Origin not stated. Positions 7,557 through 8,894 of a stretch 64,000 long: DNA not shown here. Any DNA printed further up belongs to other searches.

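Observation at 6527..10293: Tandem pair of divergent YgeW-type carbamoyltransferases plus carbamate kinase: an orphan catabolic transcarbamylase module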

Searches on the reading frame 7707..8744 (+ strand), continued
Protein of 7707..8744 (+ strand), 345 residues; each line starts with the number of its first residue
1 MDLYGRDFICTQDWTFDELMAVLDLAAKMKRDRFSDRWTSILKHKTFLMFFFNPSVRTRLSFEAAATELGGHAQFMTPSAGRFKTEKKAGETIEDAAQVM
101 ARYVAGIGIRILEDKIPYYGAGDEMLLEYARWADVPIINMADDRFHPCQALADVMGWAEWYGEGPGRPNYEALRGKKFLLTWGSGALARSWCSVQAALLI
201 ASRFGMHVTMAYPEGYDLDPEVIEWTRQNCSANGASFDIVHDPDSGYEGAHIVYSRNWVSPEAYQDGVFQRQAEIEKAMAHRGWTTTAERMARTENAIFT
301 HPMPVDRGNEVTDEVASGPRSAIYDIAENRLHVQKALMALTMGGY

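Call 63: find_homologous_proteins(query=window:7707-8744:+, max_evalue=1e-30)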
Query window:7707-8744:+ (345 aa): 6071 proteins with E <= 1e-30 among 8000 candidates; the best 120 are listed.
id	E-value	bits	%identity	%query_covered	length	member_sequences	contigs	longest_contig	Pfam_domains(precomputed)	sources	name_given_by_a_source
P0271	5.1e-216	735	89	100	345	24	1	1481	PF00185.31,PF02729.27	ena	-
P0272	6.4e-216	734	89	99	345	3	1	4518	PF00185.31,PF02729.27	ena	-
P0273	1.9e-215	733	89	99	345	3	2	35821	PF00185.31,PF02729.27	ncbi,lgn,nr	ncbi:MAG: ornithine carbamoyltransferase [Chloroflexota bacterium]|nr:ornithine carbamoyltransferase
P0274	4.6e-215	732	89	100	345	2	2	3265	PF00185.31,PF02729.27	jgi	jgi:ornithine carbamoyltransferase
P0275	5.3e-215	731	90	99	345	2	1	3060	PF00185.31,PF02729.27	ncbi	-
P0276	6.3e-215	731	88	99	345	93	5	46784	PF00185.31,PF02729.27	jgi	-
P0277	1.2e-214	730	89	99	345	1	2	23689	PF00185.31,PF02729.27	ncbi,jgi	ncbi:MAG: ornithine carbamoyltransferase [Anaerolineae bacterium]|jgi:N-acetylornithine carbamoyltra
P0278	1.7e-214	730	88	100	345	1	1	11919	PF00185.31,PF02729.27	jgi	-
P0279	1.8e-214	730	88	99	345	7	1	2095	PF00185.31,PF02729.27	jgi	-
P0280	8.1e-214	727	90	99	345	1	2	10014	PF00185.31,PF02729.27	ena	-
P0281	8.9e-214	727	89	99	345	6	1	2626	PF00185.31,PF02729.27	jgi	jgi:ornithine carbamoyltransferase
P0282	9.8e-214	727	90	99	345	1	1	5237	PF00185.31,PF02729.27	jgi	-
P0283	3.5e-213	725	88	99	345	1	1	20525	PF00185.31,PF02729.27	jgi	-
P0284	7.6e-213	724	89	99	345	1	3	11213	PF00185.31,PF02729.27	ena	-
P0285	1.3e-212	724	89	99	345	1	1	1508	PF00185.31,PF02729.27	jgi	jgi:ornithine carbamoyltransferase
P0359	4.0e-200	682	83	99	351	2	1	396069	PF00185.31,PF02729.27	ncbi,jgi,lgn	-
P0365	9.1e-200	681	82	99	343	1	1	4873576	PF00185.31,PF02729.27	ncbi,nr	ncbi:MAG: ornithine carbamoyltransferase [Anaerolineae bacterium]|nr:MAG: ornithine carbamoyltransfe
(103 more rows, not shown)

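Call 64: find_encoding_contigs(protein=P0365, flank=10000, max_places=1)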
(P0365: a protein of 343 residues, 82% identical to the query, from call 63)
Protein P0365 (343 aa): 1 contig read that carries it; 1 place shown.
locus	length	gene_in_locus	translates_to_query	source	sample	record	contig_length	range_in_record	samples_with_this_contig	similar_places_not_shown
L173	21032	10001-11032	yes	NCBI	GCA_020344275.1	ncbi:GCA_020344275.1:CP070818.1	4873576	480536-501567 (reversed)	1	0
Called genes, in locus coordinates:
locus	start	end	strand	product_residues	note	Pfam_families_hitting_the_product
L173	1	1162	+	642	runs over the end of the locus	PF14524:Wzt_C (faint)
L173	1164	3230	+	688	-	PF09586:YfhO (faint), PF10131:PTPS_related, PF13231:PMT_2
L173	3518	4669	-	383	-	PF13433:Peripla_BP_5 (weak), PF13458:Peripla_BP_6, PF01094:ANF_receptor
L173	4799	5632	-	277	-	-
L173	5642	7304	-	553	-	PF13531:SBP_bac_11, PF05762:VWA_CoxE (weak), PF00092:VWA, PF13519:VWA_2, PF13768:VWA_3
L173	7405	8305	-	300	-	-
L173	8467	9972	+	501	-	PF02074:Peptidase_M32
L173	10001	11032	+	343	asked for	PF02729:OTCace_N, PF00185:OTCace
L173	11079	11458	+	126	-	PF02585:PIG-L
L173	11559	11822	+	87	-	PF09586:YfhO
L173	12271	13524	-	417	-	PF00291:PALP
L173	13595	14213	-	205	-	PF00696:AA_kinase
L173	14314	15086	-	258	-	-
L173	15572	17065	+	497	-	PF01547:SBP_bac_1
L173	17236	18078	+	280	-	PF01261:AP_endonuc_2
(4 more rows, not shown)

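Call 65: find_encoding_contigs(protein=P0359, flank=10000, max_places=1)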
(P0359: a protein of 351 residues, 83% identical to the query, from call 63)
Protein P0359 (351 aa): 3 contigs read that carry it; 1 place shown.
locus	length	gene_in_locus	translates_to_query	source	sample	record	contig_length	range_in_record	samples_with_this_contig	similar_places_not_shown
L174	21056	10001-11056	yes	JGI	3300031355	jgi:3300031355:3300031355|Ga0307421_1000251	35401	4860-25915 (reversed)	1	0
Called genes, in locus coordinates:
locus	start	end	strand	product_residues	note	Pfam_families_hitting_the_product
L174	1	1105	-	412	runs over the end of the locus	PF07949:YbbR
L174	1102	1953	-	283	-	PF19293:CdaA_N (weak), PF02457:DAC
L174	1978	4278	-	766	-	PF00515:TPR_1 (faint), PF13432:TPR_16 (weak), PF14559:TPR_19 (weak), PF13414:TPR_11 (weak), PF13432:TPR_16 (weak), PF13414:TPR_11 (weak), PF17874:TPR_MalT (weak), PF13424:TPR_12, +14 more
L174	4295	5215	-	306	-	PF02729:OTCace_N, PF00185:OTCace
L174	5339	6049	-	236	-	PF01171:ATP_bind_3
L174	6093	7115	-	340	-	PF01073:3Beta_HSD, PF01370:Epimerase, PF02719:Polysacc_synt_2, PF04321:RmlD_sub_bind, PF07993:NAD_binding_4, PF13460:NAD_binding_10 (faint), PF16363:GDP_Man_Dehyd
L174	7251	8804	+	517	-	PF00515:TPR_1 (faint), PF07719:TPR_2 (faint), PF13174:TPR_6 (faint), PF13176:TPR_7 (faint), PF13414:TPR_11, PF14559:TPR_19 (weak), PF14559:TPR_19 (weak), PF13414:TPR_11 (weak), +8 more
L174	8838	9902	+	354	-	PF02729:OTCace_N, PF00185:OTCace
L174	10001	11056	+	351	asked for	PF02729:OTCace_N, PF00185:OTCace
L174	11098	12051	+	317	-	PF00696:AA_kinase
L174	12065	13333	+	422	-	PF00291:PALP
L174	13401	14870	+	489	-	PF00291:PALP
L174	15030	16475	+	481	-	PF00941:FAD_binding_5, PF03450:CO_deh_flav_C, PF00111:Fer2 (weak), PF01799:Fer2_2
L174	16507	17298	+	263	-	PF00005:ABC_tran, PF02463:SMC_N (faint), PF13304:AAA_21 (faint)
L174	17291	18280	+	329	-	PF01458:SUFBD_core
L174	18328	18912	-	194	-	PF02632:BioY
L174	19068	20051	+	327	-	PF16745:RsgA_N, PF03193:RsgA_GTPase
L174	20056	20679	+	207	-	PF07638:Sigma70_ECF, PF04542:Sigma70_r2, PF08281:Sigma70_r4_2, PF04545:Sigma70_r4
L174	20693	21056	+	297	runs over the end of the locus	-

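Call 90: predict_structure(alignment_id=A5)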
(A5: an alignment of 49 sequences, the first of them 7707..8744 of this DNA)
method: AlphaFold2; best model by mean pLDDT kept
length: 345 residues; sequences in the alignment: 49
mean_pLDDT: 88.7   pTM: 0.91
mean pLDDT of the five models: 88.7, 85.3, 84.6, 80.6, 77.0
residues with pLDDT >= 90: 232; 70-90: 76; 50-70: 35; < 50: 2
segments of 3 or more residues with pLDDT < 50: none
pLDDT, mean of each block of 10 residues (from residue 1): 77 95 97 90 94 86 95 86 79 90 93 73 91 93 93 98 97 98 67 93 98 89 97 98 94 83 54 69 90 96 84 95 95 96 76
secondary structure, 60 per line:
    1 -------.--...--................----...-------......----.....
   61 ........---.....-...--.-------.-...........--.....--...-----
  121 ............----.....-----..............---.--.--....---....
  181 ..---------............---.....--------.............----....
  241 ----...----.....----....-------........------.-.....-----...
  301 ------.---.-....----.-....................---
elements in order: H16-31 E46-51 H56-68 E72-76 H93-103 E106-110 H121-132 E137-141 H147-160 H170-173 E177-182 H192-203 E207-211 H220-232 E237-240 E252-256 H261-264 H272-279 H288-292 E298-300 H313-316 H323-342

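Call 94: fold_search(model_id=the predicted structure, library=pdb)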
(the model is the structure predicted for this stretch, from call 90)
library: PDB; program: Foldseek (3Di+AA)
matches with E <= 10: 1667; with E <= 0.001: 300
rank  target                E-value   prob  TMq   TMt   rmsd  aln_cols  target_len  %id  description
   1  3m4n                  4.2e-31  1.00  0.85  0.88   3.3       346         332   36  Crystal structure of N-acetyl-L-ornithine transcarbamylase K302A mutant complexed with PALAO (released 2010-07-28)
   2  3m5c                  4.7e-31  1.00  0.85  0.88   3.3       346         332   36  Crystal structure of N-acetyl-L-ornithine transcarbamylase K302E mutant complexed with PALAO (released 2010-07-28)
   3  3kzm                  5.0e-31  1.00  0.85  0.88   3.2       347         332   36  Crystal structure of N-acetyl-L-ornithine transcarbamylase complexed with carbamyl phosphate (released 2010-03-31)
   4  3m5d                  8.7e-31  1.00  0.82  0.85   3.9       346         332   35  Crystal structure of N-acetyl-L-ornithine transcarbamylase K302R mutant complexed with PALAO (released 2010-07-28)
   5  3kzk                  1.1e-30  1.00  0.85  0.88   3.3       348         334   36  Crystal structure of acetylornithine transcarbamylase complexed with acetylcitrulline (released 2010-03-31)
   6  3l02                  3.5e-30  1.00  0.84  0.87   3.5       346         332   36  Crystal structure of N-acetyl-L-ornithine transcarbamylase E92A mutant complexed with carbamyl phosphate and N-succinyl- (released 2010-03-31)
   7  3kzc                  5.5e-30  1.00  0.84  0.88   3.3       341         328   36  Crystal structure of N-acetyl-L-ornithine transcarbamylase (released 2010-03-31)
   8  3l06                  3.3e-29  1.00  0.84  0.88   3.5       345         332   36  Crystal structure of N-acetyl-L-ornithine transcarbamylase E92V mutant complexed with carbamyl phosphate and N-succinyl- (released 2010-03-31)
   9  1a1s                  3.3e-29  1.00  0.81  0.89   3.1       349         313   34  ORNITHINE CARBAMOYLTRANSFERASE FROM PYROCOCCUS FURIOSUS (released 1998-06-17)
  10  3l04                  4.8e-29  1.00  0.83  0.86   3.8       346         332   36  Crystal structure of N-acetyl-L-ornithine transcarbamylase E92P mutant complexed with carbamyl phosphate and N-succinyl- (released 2010-03-31)
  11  3l05                  6.0e-29  1.00  0.84  0.87   3.5       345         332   36  Crystal structure of N-acetyl-L-ornithine transcarbamylase E92S mutant complexed with carbamyl phosphate and N-succinyl- (released 2010-03-31)
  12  2p2g_E                1.7e-26  1.00  0.76  0.87   3.3       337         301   34  Crystal Structure of Ornithine Carbamoyltransferase from Mycobacterium Tuberculosis (Rv1656): Orthorhombic Form (released 2007-07-03)
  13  4am8_D                2.3e-26  1.00  0.79  0.79   3.1       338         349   30  Crystal structure of the R54G mutant of putrescine transcarbamylase from Enterococcus faecalis bound to a curing guani (released 2013-03-27)
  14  7nnv_A                2.8e-26  1.00  0.78  0.86   3.1       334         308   34  Crystal structure of Mycobacterium tuberculosis ArgF in complex with carbamoyl phosphate. (released 2021-06-30)
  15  7nos_E                2.9e-26  1.00  0.75  0.87   3.2       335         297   34  Crystal structure of Mycobacterium tuberculosis ArgF in complex with 4-bromo-6-(trifluoromethyl)-1H-benzo[d]imidazole. (released 2021-06-30)
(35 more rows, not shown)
